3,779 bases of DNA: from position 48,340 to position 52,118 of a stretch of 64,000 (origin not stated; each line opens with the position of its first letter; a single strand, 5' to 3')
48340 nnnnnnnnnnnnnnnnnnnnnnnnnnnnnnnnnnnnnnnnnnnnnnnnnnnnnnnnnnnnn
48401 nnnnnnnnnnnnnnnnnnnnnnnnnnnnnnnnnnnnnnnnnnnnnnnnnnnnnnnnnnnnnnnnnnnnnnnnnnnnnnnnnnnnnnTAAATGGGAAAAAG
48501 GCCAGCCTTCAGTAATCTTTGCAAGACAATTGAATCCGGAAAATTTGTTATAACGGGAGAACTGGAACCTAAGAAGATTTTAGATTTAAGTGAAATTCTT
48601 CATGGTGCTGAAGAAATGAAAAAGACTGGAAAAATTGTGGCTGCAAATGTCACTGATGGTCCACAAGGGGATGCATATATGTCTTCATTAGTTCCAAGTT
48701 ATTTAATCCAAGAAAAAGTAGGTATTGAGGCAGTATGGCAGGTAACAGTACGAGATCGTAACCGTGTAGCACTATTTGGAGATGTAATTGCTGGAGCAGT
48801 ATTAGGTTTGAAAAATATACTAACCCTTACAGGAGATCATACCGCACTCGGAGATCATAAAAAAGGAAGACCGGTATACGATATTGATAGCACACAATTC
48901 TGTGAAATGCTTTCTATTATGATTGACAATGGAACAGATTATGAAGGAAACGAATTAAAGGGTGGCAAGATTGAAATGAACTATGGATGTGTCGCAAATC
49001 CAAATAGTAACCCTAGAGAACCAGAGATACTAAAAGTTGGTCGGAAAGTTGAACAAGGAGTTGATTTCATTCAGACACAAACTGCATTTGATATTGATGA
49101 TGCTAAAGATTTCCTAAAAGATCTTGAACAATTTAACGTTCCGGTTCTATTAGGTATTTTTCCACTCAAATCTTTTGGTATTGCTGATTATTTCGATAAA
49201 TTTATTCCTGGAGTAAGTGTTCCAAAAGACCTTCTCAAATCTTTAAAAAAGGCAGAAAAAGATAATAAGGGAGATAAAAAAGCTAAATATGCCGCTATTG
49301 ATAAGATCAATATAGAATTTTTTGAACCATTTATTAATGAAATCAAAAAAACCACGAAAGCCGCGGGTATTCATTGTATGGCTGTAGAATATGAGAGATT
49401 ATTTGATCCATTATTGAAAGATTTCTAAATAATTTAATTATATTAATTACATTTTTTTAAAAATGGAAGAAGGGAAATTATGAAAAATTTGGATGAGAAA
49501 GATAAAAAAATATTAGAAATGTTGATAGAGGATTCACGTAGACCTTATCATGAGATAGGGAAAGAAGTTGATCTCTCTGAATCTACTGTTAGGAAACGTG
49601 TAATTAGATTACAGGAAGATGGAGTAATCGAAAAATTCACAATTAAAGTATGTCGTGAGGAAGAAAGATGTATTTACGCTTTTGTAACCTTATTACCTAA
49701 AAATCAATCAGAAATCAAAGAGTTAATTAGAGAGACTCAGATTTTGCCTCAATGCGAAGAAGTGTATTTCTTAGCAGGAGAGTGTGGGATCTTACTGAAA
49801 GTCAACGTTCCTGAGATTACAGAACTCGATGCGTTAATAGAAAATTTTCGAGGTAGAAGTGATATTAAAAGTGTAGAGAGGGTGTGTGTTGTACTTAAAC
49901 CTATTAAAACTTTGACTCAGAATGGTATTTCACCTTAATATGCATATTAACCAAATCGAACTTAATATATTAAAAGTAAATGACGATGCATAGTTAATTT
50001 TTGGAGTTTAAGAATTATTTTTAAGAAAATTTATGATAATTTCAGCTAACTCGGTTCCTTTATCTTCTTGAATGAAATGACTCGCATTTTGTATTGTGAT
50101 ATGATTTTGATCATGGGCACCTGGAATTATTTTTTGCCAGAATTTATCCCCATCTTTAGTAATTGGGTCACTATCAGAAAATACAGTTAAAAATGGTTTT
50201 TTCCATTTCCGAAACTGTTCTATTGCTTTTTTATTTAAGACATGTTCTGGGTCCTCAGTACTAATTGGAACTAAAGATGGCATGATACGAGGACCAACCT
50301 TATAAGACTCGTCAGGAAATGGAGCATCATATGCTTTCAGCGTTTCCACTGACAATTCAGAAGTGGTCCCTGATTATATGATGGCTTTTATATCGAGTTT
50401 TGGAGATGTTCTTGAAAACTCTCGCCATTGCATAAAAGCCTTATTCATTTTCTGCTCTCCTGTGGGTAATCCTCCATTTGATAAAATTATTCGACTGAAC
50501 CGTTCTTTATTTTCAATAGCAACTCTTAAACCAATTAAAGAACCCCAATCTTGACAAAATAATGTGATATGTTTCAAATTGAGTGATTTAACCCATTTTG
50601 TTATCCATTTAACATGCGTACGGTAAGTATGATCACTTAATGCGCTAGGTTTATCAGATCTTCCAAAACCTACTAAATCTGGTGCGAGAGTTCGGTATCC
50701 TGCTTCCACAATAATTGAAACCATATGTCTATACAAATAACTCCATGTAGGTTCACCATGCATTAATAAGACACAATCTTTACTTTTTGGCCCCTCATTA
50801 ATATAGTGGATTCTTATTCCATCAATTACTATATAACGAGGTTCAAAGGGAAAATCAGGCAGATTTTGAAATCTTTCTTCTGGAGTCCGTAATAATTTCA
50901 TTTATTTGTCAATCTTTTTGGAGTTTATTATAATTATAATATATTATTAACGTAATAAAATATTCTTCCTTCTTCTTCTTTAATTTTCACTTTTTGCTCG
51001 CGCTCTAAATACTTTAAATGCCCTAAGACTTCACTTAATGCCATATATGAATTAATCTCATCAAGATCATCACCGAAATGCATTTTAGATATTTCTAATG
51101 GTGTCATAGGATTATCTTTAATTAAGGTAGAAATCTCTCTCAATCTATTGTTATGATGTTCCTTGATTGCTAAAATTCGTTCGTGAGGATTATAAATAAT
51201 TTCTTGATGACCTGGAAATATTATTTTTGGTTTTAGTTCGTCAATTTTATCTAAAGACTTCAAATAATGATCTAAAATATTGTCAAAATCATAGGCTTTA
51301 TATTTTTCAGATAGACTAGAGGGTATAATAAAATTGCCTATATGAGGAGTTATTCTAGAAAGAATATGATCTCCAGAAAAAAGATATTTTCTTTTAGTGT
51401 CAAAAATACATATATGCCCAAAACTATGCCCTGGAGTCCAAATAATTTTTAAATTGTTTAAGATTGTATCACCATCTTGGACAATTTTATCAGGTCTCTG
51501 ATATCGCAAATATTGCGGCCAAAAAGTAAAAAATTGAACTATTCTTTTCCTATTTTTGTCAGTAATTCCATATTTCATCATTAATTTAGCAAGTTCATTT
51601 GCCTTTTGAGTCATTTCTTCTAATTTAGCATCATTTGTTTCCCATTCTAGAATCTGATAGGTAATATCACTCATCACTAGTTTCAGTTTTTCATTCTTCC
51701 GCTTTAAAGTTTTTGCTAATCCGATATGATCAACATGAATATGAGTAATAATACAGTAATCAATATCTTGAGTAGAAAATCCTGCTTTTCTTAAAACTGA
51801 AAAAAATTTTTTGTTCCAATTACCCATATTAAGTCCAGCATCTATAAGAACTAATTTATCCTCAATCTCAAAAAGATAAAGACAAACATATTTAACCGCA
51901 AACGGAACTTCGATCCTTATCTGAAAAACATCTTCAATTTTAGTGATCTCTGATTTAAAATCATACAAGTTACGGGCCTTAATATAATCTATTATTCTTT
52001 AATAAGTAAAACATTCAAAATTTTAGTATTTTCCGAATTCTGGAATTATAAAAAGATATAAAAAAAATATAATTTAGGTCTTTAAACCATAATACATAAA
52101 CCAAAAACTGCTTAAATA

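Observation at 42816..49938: hdrA(-mvhD)-hdrC-hdrB-metV-metF(-lrp) cluster: candidate electron-bifurcating methylene-pterin reductase in an archaeal genome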

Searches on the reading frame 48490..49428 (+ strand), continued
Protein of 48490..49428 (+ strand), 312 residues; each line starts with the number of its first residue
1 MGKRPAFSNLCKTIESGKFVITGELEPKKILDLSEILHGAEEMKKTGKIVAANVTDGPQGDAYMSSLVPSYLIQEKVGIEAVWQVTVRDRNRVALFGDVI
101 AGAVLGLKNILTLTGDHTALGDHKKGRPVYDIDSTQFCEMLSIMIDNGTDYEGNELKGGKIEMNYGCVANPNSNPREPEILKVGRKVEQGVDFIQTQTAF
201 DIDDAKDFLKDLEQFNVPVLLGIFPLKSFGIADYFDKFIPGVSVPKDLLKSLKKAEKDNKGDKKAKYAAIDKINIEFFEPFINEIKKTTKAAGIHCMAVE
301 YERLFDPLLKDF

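Call 67: search_protein_families(library=pfam, proteins=[P0172, P0179, P0217, P0187, P0188, P0209, P0203, P0237], max_evalue=0.00001)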
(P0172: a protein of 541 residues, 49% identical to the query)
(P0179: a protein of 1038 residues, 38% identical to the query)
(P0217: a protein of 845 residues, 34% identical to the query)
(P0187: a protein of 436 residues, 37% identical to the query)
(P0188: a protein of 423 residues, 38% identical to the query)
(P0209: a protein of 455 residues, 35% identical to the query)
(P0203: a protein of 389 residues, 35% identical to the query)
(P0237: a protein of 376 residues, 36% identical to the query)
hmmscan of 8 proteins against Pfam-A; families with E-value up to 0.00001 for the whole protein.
P0172 (541 aa): 2 families
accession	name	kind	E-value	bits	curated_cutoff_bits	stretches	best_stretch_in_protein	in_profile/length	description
PF12225.13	DUF5981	-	3.8e-32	110.3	23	1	114-208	2-94/95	Methylene-tetrahydrofolate reductase C terminal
PF02219.23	MTHFR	-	3.7e-29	102.4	24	1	248-539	4-287/287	Methylenetetrahydrofolate reductase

P0179 (1038 aa): 7 families
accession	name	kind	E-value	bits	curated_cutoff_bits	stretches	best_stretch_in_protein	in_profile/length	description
PF03599.22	CdhD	-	2.8e-44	151.9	24.8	1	743-984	1-223/387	CO dehydrogenase/acetyl-CoA synthase delta subunit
PF02219.23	MTHFR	-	4.6e-40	138.2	24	1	7-299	2-287/287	Methylenetetrahydrofolate reductase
PF07719.23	TPR_2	-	7.9e-13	47.9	27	0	596-626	4-34/34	Tetratricopeptide repeat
PF00515.34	TPR_1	-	2.4e-11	43.4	27.8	0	598-626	6-34/34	Tetratricopeptide repeat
PF13181.12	TPR_8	-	9.6e-11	41.4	25.7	0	596-626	4-34/34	Tetratricopeptide repeat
PF13414.12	TPR_11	-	4.7e-07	29.8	26.8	0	520-548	1-29/42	TPR repeat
PF13428.12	TPR_14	-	1.1e-06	29.1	23.5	0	597-629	5-37/44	Tetratricopeptide repeat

P0217 (845 aa): 2 families
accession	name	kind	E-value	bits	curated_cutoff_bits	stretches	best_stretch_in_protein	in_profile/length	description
PF02219.23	MTHFR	-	2.7e-45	155.4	24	1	7-297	3-287/287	Methylenetetrahydrofolate reductase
PF03599.22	CdhD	-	6.4e-40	137.5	24.8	1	549-829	1-242/387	CO dehydrogenase/acetyl-CoA synthase delta subunit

P0187 (436 aa): 1 family
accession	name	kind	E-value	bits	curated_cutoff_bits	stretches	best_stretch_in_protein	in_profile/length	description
PF02219.23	MTHFR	-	1.1e-37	130.4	24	1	7-299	2-287/287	Methylenetetrahydrofolate reductase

P0188 (423 aa): 1 family
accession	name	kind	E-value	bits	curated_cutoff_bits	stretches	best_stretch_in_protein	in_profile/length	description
PF02219.23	MTHFR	-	4.2e-37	128.5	24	1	4-293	3-287/287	Methylenetetrahydrofolate reductase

P0209 (455 aa): 2 families
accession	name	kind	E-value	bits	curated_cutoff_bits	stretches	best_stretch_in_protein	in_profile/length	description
PF02219.23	MTHFR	-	2.1e-36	126.2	24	1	12-299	7-287/287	Methylenetetrahydrofolate reductase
PF00072.30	Response_reg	-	9.3e-23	81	30.2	1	331-448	1-111/111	Response regulator receiver domain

P0203 (389 aa): 2 families
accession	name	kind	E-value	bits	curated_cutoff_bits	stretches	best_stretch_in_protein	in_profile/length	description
PF02219.23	MTHFR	-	6.5e-43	147.5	24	1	87-380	2-286/287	Methylenetetrahydrofolate reductase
PF12225.13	DUF5981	-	2.4e-07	30.8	23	1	12-56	40-85/95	Methylene-tetrahydrofolate reductase C terminal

P0237 (376 aa): 1 family
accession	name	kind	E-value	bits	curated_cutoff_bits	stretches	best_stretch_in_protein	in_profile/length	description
PF02219.23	MTHFR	-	1.2e-36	127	24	1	77-364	2-283/287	Methylenetetrahydrofolate reductase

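Call 80: find_encoding_contigs(protein=P0385, flank=8000, max_places=1)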
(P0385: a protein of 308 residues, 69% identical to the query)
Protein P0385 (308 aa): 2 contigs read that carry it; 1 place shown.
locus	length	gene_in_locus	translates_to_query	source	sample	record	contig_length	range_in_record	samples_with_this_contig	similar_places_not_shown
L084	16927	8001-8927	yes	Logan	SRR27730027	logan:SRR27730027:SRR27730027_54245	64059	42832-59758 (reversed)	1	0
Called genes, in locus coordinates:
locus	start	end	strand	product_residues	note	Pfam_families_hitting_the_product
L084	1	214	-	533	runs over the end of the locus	PF00111:Fer2, PF17651:Raco_middle, PF14574:RACo_C_ter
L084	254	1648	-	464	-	PF04060:FeS, PF03599:CdhD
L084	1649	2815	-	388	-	PF03599:CdhD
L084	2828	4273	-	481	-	PF03598:CdhC, PF19436:ACS_CODH_B_C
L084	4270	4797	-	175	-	PF02552:CO_dh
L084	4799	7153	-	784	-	PF03063:Prismane, PF13187:Fer4_9 (weak)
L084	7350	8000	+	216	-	PF12225:DUF5981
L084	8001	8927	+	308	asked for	PF02219:MTHFR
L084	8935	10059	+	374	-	PF14697:Fer4_21, PF12838:Fer4_7, PF02662:FlpD, PF13237:Fer4_10, PF14697:Fer4_21, PF12838:Fer4_7, PF13187:Fer4_9, PF02662:FlpD, +16 more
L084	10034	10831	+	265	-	PF10609:ParA (weak), PF13614:AAA_31, PF00142:Fer4_NifH (faint), PF01656:CbiA, PF02374:ArsA_ATPase (faint)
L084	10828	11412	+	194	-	PF12804:NTP_transf_3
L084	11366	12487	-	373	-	PF00282:Pyridoxal_deC, PF00266:Aminotran_5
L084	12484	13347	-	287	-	PF18030:Rimk_N, PF14397:ATPgrasp_ST (weak), PF14398:ATPgrasp_YheCD (faint), PF02655:ATP-grasp_3, PF02955:GSH-S_ATP, PF08443:RimK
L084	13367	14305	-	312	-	PF02289:MCH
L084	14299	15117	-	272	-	PF01493:GXGXG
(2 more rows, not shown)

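Call 86: predict_structure(alignment_id=A3)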
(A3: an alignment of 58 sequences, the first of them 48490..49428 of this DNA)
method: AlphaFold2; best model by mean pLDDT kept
length: 312 residues; sequences in the alignment: 58
mean_pLDDT: 90.4   pTM: 0.90
mean pLDDT of the five models: 90.4, 90.2, 89.7, 89.6, 89.6
residues with pLDDT >= 90: 236; 70-90: 50; 50-70: 23; < 50: 3
segments of 3 or more residues with pLDDT < 50: none
pLDDT, mean of each block of 10 residues (from residue 1): 82 97 93 95 95 79 86 97 87 92 96 64 59 90 93 88 94 90 95 95 96 97 95 89 92 96 95 97 97 93 90 85
secondary structure, 60 per line:
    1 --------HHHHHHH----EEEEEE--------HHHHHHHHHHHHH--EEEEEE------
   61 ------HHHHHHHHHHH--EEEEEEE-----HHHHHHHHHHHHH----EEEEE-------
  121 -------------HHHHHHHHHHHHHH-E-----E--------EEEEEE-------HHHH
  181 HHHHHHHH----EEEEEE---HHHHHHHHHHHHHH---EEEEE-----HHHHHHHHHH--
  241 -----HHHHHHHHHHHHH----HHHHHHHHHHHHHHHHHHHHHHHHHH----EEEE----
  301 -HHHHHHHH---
elements in order: H9-15 E20-25 H34-46 E49-54 H67-77 E80-86 H92-104 E109-113 H134-147 E164-169 H177-188 E193-198 H202-215 E219-223 H229-238 H246-258 H263-288 E293-296 H302-309

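Call 88: fold_search(model_id=the predicted structure, library=pdb)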
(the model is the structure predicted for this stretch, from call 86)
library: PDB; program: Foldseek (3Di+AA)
matches with E <= 10: 1885; with E <= 0.001: 380
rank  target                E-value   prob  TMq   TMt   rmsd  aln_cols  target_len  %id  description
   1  8eac_A                9.4e-18  1.00  0.71  0.76   4.0       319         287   18  Thermus thermophilus methylenetetrahydrofolate reductase (released 2023-01-18)
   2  8eac_B                1.4e-17  1.00  0.72  0.80   3.8       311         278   19  Thermus thermophilus methylenetetrahydrofolate reductase (released 2023-01-18)
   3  1v93                  4.2e-17  1.00  0.76  0.81   3.4       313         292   19  5,10-Methylenetetrahydrofolate Reductase from Thermus thermophilus HB8 (released 2004-02-03)
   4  7th5_B                1.3e-16  1.00  0.76  0.82   3.4       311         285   20  Thermus thermophilus methylenetetrahydrofolate reductase (released 2023-01-18)
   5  3apy_A                2.0e-16  1.00  0.77  0.82   3.5       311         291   20  Properties and crystal structure of methylenetetrahydrofolate reductase from Thermus thermophilus HB8 (released 2011-09-14)
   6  8qa6_A                1.1e-15  1.00  0.72  0.42   4.0       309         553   21  MTHFR + SAM inhibited state (released 2023-11-08)
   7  3apt_B                1.3e-15  1.00  0.68  0.76   4.4       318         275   18  properties and crystal structure of methylenetetrahydrofolate reductase from Thermus thermophilus HB8 (released 2011-09-14)
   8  8uy1_A                2.0e-15  1.00  0.75  0.41   3.9       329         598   15  Methylenetetrahydrofolate reductase from Chaetomium thermophilum DSM 1495, Active (R) State (released 2024-06-19)
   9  6fcx_A                3.5e-15  1.00  0.74  0.41   3.7       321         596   19  Structure of human 5,10-methylenetetrahydrofolate reductase (MTHFR) (released 2018-05-16)
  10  8uy1_D                9.2e-15  1.00  0.74  0.41   3.9       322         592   16  Methylenetetrahydrofolate reductase from Chaetomium thermophilum DSM 1495, Active (R) State (released 2024-06-19)
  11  8uy1_C                1.5e-14  1.00  0.75  0.41   3.5       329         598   16  Methylenetetrahydrofolate reductase from Chaetomium thermophilum DSM 1495, Active (R) State (released 2024-06-19)
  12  8qa5_A                3.9e-14  1.00  0.70  0.39   3.7       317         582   21  MTHFR + SAH asymmetric dis-inhibited state (released 2023-11-08)
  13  5ume_E                5.0e-14  1.00  0.71  0.75   5.1       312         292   17  Crystal Structure of 5,10-Methylenetetrahydrofolate Reductase MetF from Haemophilus influenzae (released 2017-02-22)
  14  2fmn_A                7.2e-14  1.00  0.68  0.74   5.5       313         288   16  Ala177Val mutant of E. coli Methylenetetrahydrofolate Reductase complex with LY309887 (released 2006-04-25)
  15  5ume_C                1.3e-13  1.00  0.71  0.77   5.1       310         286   16  Crystal Structure of 5,10-Methylenetetrahydrofolate Reductase MetF from Haemophilus influenzae (released 2017-02-22)
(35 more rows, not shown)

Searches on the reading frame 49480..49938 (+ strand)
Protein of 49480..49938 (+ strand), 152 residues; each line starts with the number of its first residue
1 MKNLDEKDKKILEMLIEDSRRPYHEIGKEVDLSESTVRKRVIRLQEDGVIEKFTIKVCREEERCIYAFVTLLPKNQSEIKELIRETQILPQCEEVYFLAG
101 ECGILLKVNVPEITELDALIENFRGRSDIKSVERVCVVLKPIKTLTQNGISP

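Call 3: search_protein_families(library=pfam, proteins=[window:49480-49938:+], max_evalue=0.01)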
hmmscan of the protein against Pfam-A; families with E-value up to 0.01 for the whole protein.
window:49480-49938:+ (152 aa): 12 families
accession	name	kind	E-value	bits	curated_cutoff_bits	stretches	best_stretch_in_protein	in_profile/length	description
PF13404.12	HTH_AsnC-type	-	8.6e-15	54.7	27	1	4-45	1-42/42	AsnC-type helix-turn-helix domain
PF13412.12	HTH_24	-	2.3e-13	49.9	21.9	1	4-51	1-48/48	Winged helix-turn-helix DNA-binding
PF22451.2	NirdL-like_HTH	-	1.4e-07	31.4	27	1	8-50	1-46/47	Siroheme decarboxylase NirDL-like HTH domain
PF01037.27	AsnC_trans_reg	-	4.6e-07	30.1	25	1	75-133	9-66/73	Lrp/AsnC ligand binding domain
PF04545.22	Sigma70_r4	-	1.2e-05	25.2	24.1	1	1-41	2-41/50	Sigma-70, region 4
PF08280.17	HTH_Mga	-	0.00013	22.3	23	1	7-55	6-53/59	M protein trans-acting positive regulator (MGA) HTH domain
PF08279.18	HTH_11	-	0.00019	21.7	25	1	9-49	3-44/55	HTH domain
PF24034.1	DUF7343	-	0.0003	21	27.6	1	7-55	4-53/62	Domain of unknown function (DUF7343)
PF01978.25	TrmB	-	0.0054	17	25.6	0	3-55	5-57/68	Sugar-specific transcriptional regulator TrmB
PF02002.24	TFIIE_alpha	-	0.0054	17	22.9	1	5-66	12-70/105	TFIIE alpha subunit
PF25213.1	HVO_A0261_N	-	0.0079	16.5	35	0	10-52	15-56/86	HVO_A0261 N-terminal domain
PF08221.17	HTH_9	-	0.0081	16.7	23.4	0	9-43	16-50/62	RNA polymerase III subunit RPC82 helix-turn-helix domain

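Call 4: search_protein_families(library=ncbifam, proteins=[window:49480-49938:+], max_evalue=0.01)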
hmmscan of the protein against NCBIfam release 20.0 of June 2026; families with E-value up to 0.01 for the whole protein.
window:49480-49938:+ (152 aa): 14 families
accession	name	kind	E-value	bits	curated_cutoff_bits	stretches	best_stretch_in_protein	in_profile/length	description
NF040947.1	trans_reg_LysM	equivalog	2.4e-25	88.9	180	1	4-137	1-132/136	HTH-type transcriptional regulator LysM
NF008384.0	PRK11179.1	equivalog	1.3e-17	64.1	227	1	3-143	6-148/153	transcriptional regulator AsnC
NF040820.1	trans_reg_LrpA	equivalog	1.9e-17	63.4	250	1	4-137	2-133/141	HTH-type transcriptional regulator LrpA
NF053758.1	ChrTpTrnRegChrS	equivalog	4.4e-14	52.5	250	1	2-61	10-69/158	chromate efflux transcriptional regulator ChrS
NF008370.0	PRK11169.1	equivalog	1.1e-09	38.2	233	1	2-144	10-155/164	leucine-responsive transcriptional regulator Lrp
NF041396.1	TranRegLrp_Halo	equivalog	4.7e-09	36.3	190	1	5-143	4-141/149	HTH-type transcriptional regulator Lrp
NF041395.1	TranRegLrpA1_Halo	equivalog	7.9e-09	35.6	250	1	7-122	6-121/142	HTH-type transcriptional regulator LrpA1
NF053606.1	Sta1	subfamily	5.5e-06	26.4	80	1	3-70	17-83/100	Sta1 family transcriptional regulator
NF040707.3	Siroheme_Dcarb_AhbB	equivalog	1.7e-05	24.6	125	1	15-58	8-51/146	siroheme decarboxylase subunit beta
TIGR02937.1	sigma70-ECF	superfamily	0.00013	21.6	42.9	1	2-44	116-157/165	sigma-70 family RNA polymerase sigma factor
TIGR01884.1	cas_HTH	subfamily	0.00043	19.7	60.2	1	3-52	139-188/202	CRISPR-associated CARF protein Csa3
NF040939.2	trans_reg_lrs14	equivalog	0.00053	20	90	1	3-70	18-85/103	Lrs14 family HTH-type transcriptional regulator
NF041397.1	TranRegGlpR_Halo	equivalog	0.0015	18.2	300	1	6-52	5-51/253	HTH-type transcriptional regulator GlpR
NF040708.3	Siroheme_Dcarb_AhbA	equivalog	0.0017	18.1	140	1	19-53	15-49/144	siroheme decarboxylase subunit alpha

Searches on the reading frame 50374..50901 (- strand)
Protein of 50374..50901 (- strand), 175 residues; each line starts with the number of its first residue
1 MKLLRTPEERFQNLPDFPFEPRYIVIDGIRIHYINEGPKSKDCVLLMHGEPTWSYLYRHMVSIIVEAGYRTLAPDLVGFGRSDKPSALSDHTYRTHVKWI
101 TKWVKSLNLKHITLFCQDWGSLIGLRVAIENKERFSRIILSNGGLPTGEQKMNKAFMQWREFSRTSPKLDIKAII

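Call 41: search_protein_families(library=pfam, proteins=[window:50374-50901:-], max_evalue=0.0001)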
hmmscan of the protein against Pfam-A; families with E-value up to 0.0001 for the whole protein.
window:50374-50901:- (175 aa): 3 families
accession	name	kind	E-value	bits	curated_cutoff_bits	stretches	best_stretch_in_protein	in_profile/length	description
PF00561.26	Abhydrolase_1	-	9.5e-20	71.7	25.8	1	44-159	3-116/245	alpha/beta hydrolase fold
PF12146.15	Hydrolase_4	-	4.4e-10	39.7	27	1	39-168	2-136/239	Serine aminopeptidase, S33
PF12697.13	Abhydrolase_6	-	1.3e-06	29.7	26.3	1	44-158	1-106/217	Alpha/beta hydrolase family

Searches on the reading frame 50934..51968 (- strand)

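Call 41: search_protein_families(library=pfam, proteins=[window:50934-51968:-], max_evalue=0.0001)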
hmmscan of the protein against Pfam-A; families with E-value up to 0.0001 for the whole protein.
window:50934-51968:- (344 aa): 3 families
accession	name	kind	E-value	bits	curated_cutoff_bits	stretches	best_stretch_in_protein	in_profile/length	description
PF00753.33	Lactamase_B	-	3.3e-24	86.4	22.7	1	31-254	9-196/196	Metallo-beta-lactamase superfamily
PF19583.5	ODP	-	2.2e-09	37.9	27.2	0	135-214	70-149/194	ODP family beta lactamase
PF12706.13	Lactamase_B_2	-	9.5e-06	25.8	27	1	40-118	3-81/200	Beta-lactamase superfamily domain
